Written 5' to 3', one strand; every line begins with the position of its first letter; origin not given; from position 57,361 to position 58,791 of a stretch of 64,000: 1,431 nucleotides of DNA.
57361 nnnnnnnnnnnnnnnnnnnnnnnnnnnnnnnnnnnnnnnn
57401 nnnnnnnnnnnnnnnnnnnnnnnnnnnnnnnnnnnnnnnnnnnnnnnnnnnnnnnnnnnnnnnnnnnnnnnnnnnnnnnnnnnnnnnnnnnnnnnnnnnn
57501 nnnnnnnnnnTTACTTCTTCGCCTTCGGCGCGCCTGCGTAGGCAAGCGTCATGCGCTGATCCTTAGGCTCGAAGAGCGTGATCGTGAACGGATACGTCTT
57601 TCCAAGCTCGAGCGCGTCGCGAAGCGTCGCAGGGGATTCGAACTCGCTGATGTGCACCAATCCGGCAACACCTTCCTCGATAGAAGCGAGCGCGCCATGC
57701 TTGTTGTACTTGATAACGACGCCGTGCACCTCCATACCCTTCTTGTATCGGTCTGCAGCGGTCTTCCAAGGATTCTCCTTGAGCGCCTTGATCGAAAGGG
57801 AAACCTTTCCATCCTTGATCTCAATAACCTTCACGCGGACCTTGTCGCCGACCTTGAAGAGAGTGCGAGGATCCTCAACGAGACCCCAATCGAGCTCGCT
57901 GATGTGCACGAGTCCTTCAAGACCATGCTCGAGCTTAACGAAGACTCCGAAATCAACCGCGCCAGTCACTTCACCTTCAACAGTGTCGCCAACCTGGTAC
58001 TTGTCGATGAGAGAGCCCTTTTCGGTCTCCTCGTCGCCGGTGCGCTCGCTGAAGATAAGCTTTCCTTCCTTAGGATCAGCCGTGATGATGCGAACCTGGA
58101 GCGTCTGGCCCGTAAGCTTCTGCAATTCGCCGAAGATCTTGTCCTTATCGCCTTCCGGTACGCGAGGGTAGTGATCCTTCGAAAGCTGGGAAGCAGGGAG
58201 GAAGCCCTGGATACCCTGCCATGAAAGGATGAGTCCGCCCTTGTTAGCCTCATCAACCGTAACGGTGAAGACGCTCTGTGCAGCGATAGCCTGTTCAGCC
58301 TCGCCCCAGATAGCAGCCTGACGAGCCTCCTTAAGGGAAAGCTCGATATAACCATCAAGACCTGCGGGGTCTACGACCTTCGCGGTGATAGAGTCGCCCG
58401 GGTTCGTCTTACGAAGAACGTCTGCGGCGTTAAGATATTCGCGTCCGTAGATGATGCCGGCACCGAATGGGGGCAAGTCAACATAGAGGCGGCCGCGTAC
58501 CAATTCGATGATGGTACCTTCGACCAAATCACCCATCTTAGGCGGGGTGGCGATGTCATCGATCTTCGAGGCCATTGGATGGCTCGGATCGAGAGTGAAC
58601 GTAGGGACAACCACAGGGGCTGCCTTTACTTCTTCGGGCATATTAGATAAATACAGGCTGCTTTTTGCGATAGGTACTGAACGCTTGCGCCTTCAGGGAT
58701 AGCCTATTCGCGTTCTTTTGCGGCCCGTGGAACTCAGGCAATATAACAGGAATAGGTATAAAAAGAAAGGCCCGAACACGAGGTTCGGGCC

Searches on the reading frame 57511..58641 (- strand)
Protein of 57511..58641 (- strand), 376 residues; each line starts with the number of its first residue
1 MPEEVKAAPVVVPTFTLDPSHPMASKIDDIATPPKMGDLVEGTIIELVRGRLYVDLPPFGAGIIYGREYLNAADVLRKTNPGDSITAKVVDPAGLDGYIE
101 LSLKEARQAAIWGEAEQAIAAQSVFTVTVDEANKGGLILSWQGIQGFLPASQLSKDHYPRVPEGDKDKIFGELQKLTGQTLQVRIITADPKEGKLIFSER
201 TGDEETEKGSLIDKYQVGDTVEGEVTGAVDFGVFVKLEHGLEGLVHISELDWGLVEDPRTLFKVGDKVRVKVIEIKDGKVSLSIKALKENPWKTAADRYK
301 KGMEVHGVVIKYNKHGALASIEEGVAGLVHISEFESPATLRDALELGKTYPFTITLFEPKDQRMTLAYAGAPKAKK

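Call 68: search_protein_families(library=pfam, proteins=[window:57511-58641:-], max_evalue=0.0001)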
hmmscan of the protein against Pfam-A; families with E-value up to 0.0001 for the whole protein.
window:57511-58641:- (376 aa): 2 families
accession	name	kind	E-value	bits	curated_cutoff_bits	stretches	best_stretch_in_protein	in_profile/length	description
PF00575.29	S1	-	6.3e-39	132.7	22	2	214-285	1-74/74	S1 RNA binding domain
PF23459.1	S1_RRP5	-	3.5e-12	47.1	27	0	299-361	1-65/72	RRP5 S1 domain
